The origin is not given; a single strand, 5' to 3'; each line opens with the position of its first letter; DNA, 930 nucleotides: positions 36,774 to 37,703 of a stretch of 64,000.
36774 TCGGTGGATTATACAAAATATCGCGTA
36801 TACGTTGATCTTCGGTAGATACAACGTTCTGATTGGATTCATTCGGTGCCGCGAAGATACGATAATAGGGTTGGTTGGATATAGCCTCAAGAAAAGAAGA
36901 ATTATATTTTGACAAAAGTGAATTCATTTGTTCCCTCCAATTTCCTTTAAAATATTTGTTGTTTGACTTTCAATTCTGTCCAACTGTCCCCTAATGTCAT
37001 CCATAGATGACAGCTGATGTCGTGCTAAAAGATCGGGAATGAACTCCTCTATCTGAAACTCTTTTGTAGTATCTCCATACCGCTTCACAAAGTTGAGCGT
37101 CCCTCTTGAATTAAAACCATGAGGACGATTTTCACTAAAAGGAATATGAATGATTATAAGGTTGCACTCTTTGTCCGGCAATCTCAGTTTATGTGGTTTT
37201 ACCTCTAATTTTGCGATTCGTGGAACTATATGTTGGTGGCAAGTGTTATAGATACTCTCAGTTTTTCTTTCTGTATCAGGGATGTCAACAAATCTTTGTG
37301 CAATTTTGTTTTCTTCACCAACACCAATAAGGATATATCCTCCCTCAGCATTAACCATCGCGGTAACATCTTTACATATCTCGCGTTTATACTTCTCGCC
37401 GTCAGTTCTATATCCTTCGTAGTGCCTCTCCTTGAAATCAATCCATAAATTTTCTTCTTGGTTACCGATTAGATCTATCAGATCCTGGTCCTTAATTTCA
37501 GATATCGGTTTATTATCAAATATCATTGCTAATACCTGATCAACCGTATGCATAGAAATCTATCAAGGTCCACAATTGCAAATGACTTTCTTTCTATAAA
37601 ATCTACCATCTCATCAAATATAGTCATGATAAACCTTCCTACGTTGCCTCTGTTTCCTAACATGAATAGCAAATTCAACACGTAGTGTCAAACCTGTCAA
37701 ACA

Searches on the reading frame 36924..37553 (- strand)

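Call 27: search_protein_families(library=pfam, proteins=[window:36924-37553:-], max_evalue=0.01)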
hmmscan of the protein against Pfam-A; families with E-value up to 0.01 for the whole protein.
window:36924-37553:- (209 aa): 1 family
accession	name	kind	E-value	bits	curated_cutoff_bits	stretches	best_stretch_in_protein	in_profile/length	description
PF04326.19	SLFN_AlbA_2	-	9.8e-17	62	25.3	1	34-165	1-116/118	Schlafen, AlbA_2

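Call 71: search_protein_families(library=ncbifam, proteins=[window:36924-37553:-], max_evalue=0.1)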
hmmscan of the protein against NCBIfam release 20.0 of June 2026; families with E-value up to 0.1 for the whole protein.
window:36924-37553:- (209 aa): 0 families

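Call 72: search_protein_families(library=padloc, proteins=[window:36924-37553:-], max_evalue=0.01)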
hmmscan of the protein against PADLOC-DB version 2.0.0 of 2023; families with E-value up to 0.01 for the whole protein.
window:36924-37553:- (209 aa): 1 family
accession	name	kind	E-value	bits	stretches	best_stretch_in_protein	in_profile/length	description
PDLC05032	PDC-S50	-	3.1e-07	27.9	1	23-136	7-114/387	-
